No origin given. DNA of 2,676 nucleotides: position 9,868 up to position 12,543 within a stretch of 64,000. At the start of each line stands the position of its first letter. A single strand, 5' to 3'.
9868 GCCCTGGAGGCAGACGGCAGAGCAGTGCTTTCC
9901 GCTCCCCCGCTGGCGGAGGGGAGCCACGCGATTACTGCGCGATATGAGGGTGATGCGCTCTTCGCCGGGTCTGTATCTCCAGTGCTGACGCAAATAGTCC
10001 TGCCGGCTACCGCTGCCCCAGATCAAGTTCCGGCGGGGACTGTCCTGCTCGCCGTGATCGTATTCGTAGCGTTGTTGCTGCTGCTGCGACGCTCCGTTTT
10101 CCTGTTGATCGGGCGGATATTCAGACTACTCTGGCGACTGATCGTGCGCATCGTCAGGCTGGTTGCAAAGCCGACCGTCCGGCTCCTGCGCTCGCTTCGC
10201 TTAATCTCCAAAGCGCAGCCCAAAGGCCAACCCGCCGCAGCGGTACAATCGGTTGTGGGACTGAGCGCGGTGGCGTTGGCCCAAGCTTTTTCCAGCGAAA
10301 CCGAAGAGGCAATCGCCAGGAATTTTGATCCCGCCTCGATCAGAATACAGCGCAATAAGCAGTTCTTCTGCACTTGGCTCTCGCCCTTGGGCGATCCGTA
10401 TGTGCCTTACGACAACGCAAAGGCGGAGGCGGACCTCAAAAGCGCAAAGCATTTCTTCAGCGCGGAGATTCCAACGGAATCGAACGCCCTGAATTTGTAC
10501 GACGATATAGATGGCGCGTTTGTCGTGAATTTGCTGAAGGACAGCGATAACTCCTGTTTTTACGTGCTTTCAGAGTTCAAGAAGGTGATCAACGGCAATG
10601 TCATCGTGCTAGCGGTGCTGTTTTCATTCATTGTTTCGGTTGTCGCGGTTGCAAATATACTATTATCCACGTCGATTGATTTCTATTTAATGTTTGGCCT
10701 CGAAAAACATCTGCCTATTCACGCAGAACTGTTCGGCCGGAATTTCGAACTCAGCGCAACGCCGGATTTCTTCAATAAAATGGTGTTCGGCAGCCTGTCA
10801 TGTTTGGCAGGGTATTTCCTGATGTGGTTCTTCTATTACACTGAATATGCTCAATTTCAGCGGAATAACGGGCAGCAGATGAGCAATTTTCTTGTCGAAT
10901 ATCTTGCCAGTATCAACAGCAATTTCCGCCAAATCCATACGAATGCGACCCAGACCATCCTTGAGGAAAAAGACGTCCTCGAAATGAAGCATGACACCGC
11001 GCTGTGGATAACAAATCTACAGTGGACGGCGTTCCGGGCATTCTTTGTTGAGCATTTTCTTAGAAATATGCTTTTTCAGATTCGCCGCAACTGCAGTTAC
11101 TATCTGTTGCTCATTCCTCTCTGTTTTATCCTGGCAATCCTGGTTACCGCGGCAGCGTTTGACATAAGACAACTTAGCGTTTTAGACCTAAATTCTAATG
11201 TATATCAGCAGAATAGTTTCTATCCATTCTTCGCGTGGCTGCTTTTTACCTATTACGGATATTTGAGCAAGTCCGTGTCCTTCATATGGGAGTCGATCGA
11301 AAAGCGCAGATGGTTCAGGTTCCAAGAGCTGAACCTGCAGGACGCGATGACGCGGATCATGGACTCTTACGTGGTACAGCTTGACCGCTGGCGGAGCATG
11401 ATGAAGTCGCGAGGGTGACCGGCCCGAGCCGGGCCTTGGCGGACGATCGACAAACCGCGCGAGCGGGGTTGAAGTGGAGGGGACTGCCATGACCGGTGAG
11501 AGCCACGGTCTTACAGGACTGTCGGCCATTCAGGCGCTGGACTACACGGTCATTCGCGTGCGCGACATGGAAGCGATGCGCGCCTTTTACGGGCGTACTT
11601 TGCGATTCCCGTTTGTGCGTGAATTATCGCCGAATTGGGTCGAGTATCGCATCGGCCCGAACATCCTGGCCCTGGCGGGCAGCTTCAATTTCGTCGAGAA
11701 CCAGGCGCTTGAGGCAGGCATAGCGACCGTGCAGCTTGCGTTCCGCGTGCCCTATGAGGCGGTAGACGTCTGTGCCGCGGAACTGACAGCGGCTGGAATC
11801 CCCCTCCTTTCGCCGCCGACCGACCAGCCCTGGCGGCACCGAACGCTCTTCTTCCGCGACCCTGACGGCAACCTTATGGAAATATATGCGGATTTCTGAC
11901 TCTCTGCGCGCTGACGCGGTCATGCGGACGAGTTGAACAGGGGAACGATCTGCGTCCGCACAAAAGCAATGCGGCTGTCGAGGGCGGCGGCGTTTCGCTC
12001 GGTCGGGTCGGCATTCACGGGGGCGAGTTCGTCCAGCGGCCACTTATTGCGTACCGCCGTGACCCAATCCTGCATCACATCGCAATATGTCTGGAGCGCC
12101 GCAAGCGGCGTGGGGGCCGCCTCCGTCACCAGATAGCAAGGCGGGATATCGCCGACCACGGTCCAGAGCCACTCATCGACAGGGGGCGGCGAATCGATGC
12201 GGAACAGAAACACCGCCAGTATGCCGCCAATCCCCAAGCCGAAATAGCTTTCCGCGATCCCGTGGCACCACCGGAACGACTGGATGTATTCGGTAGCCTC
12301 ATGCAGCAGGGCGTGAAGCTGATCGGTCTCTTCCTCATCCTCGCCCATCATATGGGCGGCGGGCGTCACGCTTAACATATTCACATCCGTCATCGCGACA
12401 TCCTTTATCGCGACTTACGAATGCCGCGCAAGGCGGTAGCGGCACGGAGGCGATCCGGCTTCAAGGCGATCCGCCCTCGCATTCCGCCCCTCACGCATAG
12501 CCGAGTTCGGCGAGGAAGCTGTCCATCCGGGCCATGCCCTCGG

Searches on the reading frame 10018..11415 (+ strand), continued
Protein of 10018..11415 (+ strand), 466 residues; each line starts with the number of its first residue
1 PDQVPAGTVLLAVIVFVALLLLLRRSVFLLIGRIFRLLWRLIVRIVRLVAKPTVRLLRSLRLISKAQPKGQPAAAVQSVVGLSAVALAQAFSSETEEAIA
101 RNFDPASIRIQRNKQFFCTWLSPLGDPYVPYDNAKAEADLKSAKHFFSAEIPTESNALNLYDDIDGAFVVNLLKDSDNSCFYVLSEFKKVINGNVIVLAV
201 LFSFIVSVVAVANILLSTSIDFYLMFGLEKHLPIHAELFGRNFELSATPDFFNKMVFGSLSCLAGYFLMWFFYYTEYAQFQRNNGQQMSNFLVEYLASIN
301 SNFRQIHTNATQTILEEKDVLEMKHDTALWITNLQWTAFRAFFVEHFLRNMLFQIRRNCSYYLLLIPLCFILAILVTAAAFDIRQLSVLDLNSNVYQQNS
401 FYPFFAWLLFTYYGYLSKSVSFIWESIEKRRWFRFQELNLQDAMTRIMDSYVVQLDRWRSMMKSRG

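Call 86: find_encoding_contigs(protein=P0002, flank=5000, max_places=2)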
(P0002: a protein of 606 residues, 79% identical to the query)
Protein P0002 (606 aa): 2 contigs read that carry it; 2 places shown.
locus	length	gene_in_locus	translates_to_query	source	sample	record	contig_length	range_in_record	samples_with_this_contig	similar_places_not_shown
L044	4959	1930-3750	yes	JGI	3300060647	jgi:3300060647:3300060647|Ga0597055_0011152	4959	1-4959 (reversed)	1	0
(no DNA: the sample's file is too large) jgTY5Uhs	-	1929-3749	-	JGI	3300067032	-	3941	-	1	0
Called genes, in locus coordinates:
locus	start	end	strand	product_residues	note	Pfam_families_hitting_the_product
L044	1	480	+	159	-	?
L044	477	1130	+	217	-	PF01081:Aldolase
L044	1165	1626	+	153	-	PF00583:Acetyltransf_1, PF13673:Acetyltransf_10 (weak), PF13508:Acetyltransf_7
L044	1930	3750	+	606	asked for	PF16640:Big_3_5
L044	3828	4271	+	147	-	PF00583:Acetyltransf_1, PF13673:Acetyltransf_10, PF13508:Acetyltransf_7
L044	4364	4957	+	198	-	?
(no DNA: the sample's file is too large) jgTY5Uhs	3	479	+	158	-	?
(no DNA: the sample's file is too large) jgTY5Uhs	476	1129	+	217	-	PF01081:Aldolase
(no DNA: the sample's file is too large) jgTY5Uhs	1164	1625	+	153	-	PF00583:Acetyltransf_1, PF13673:Acetyltransf_10 (weak), PF13508:Acetyltransf_7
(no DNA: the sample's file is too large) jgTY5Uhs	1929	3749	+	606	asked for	PF16640:Big_3_5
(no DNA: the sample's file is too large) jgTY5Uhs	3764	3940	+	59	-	?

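Call 87: find_encoding_contigs(protein=P0005, flank=5000, max_places=2)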
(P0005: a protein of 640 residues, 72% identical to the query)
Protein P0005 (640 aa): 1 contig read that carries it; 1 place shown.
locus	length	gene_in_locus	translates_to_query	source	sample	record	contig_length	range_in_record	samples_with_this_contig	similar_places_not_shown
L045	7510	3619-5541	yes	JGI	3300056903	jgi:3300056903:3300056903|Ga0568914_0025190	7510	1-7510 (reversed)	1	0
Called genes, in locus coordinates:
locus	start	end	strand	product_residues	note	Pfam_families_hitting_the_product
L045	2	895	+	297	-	?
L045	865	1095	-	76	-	-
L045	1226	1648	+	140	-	PF11969:DcpS_C, PF01230:HIT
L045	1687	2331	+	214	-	PF00106:adh_short (weak), PF01370:Epimerase, PF05368:NmrA, PF13460:NAD_binding_10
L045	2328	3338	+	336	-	PF13649:Methyltransf_25 (faint), PF08468:MTS_N (weak), PF05175:MTS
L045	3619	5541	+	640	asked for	PF16640:Big_3_5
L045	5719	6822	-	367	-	PF03411:Peptidase_M74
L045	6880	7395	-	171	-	PF02600:DsbB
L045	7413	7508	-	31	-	?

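Call 91: search_protein_families(library=padloc, alignment_id=A4, max_evalue=0.1)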
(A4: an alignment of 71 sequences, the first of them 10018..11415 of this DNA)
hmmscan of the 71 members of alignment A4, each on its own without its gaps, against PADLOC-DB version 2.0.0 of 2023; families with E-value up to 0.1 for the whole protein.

A. member 1, window:10018-11415:+ (466 aa): 0 families

B. families by the number of members that match (of 71 scanned): 7 families
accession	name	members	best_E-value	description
PDLC03841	LeoBC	2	0.002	-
PDLC04409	PDC-M09B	1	0.0077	-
PDLC04670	PDC-M48A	1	0.011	-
PDLC01246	Cas12b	1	0.029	CAS-V-B; effector__SPE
PDLC01074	C3a124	1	0.029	Unknown function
PDLC00107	GajB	1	0.049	UrvD helicase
PDLC04826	PDC-S02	1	0.062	-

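Call 92: search_protein_families(library=phrogs, proteins=[P0023, P0078], max_evalue=0.1)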
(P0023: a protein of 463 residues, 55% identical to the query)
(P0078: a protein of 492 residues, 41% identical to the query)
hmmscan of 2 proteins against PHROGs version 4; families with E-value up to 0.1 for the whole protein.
P0023 (463 aa): 0 families

P0078 (492 aa): 0 families

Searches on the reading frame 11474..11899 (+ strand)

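Call 3: search_protein_families(library=pfam, proteins=[window:11474-11899:+], max_evalue=1)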
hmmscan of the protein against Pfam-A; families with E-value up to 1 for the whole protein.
window:11474-11899:+ (141 aa): 4 families
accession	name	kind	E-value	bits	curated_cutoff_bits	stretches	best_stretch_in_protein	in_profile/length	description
PF00903.31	Glyoxalase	-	3.1e-13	50.6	20.6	1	22-137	2-121/121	Glyoxalase/Bleomycin resistance protein/Dioxygenase superfamily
PF12681.13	Glyoxalase_2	-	1.7e-08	34.9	30.1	1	24-137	3-113/118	Glyoxalase-like domain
PF18029.7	Glyoxalase_6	-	4.1e-05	24.6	23.6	1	25-137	2-105/106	Glyoxalase-like domain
PF04307.19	YdjM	-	0.33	10.9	29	0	104-130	108-135/176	YdjM inner membrane protein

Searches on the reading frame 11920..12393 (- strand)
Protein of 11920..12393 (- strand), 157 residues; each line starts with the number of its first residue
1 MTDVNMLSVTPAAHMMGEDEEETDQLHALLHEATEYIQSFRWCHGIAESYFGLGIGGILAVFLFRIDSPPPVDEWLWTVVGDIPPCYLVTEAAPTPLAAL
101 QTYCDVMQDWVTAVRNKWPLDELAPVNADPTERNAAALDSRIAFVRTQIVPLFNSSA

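Call 3: search_protein_families(library=pfam, proteins=[window:11920-12393:-], max_evalue=1)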
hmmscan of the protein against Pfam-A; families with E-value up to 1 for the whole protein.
window:11920-12393:- (157 aa): 1 family
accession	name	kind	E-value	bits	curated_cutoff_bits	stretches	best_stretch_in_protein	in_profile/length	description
PF00512.31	HisKA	-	0.091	13.3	26.9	1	95-119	15-31/66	His Kinase A (phospho-acceptor) domain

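Call 4: search_protein_families(library=padloc, proteins=[window:11920-12393:-], max_evalue=1)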
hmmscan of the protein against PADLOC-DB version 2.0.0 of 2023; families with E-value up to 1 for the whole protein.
window:11920-12393:- (157 aa): 0 families

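Call 25: search_protein_families(library=ncbifam, proteins=[window:11920-12393:-], max_evalue=1)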
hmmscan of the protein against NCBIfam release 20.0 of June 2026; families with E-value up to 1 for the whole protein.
window:11920-12393:- (157 aa): 0 families

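Call 92: search_protein_families(library=phrogs, proteins=[window:11920-12390:-], max_evalue=0.1)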
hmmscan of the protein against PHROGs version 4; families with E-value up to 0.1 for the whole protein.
window:11920-12390:- (156 aa): 1 family
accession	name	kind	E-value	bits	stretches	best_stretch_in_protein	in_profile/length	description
phrog_30002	-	unknown function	4.7e-30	105.5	1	22-151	24-153/156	-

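Call 93: search_dna_similar(query=window:11920-12390:-, collection=phages, mode=protein, max_rows=8, max_evalue=0.001)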
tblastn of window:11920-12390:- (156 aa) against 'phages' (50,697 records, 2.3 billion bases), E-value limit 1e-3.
No match.
